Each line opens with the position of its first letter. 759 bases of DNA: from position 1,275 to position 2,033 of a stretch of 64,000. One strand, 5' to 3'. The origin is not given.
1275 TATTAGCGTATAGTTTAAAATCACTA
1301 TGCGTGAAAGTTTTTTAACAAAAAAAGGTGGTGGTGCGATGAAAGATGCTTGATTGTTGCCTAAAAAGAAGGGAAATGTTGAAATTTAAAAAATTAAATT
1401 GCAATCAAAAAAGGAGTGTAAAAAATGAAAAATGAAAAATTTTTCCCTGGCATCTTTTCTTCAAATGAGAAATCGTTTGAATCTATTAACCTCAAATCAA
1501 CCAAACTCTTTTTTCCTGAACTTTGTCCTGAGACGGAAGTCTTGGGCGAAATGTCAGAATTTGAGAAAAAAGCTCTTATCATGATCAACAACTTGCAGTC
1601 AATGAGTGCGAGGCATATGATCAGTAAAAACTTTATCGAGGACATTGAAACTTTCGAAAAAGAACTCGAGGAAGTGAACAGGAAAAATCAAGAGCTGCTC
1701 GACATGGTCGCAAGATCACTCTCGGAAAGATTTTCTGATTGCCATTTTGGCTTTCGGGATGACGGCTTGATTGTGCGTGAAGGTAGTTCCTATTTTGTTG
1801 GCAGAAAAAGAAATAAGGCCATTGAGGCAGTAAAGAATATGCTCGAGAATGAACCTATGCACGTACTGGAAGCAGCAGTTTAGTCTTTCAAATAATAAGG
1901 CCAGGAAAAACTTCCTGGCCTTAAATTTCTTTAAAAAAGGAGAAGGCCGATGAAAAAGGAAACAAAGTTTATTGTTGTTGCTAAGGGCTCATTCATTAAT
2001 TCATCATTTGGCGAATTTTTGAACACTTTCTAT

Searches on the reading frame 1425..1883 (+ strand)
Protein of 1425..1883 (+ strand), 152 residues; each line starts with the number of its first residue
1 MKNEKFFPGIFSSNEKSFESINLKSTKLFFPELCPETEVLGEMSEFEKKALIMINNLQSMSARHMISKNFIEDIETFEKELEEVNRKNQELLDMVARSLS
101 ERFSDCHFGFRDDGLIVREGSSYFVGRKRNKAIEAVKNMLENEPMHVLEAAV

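Call 38: search_protein_families(library=pfam, proteins=[window:1425-1883:+], max_evalue=0.001)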
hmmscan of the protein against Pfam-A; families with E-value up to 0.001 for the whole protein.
window:1425-1883:+ (152 aa): 0 families

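Call 70: find_homologous_proteins(query=window:1425-1883:+, max_evalue=0.001)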
Query window:1425-1883:+ (152 aa): 1 proteins with E <= 0.001 among 36 candidates.
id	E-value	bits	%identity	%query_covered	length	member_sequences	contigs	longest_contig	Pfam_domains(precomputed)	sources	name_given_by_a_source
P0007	2.6e-81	288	91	97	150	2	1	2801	-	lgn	-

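Call 71: find_encoding_contigs(protein=P0007, flank=2000, max_places=3)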
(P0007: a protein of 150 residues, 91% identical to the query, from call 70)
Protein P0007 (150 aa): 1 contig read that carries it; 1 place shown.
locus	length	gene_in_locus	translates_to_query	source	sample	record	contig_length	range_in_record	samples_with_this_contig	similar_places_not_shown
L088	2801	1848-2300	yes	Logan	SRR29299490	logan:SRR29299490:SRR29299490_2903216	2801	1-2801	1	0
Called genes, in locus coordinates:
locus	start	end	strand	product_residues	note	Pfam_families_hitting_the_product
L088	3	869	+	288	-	?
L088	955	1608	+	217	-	PF00156:Pribosyltran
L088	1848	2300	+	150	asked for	-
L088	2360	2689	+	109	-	-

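Call 94: search_protein_families(library=padloc, proteins=[window:1425-1883:+], max_evalue=0.01)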
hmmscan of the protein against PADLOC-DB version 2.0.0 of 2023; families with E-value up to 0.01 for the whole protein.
window:1425-1883:+ (152 aa): 1 family
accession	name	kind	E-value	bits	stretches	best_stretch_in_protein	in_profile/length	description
PDLC00603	ZorA1|ZorA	-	0.0038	13.9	1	49-106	620-678/727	MotA/ExbB/TolQ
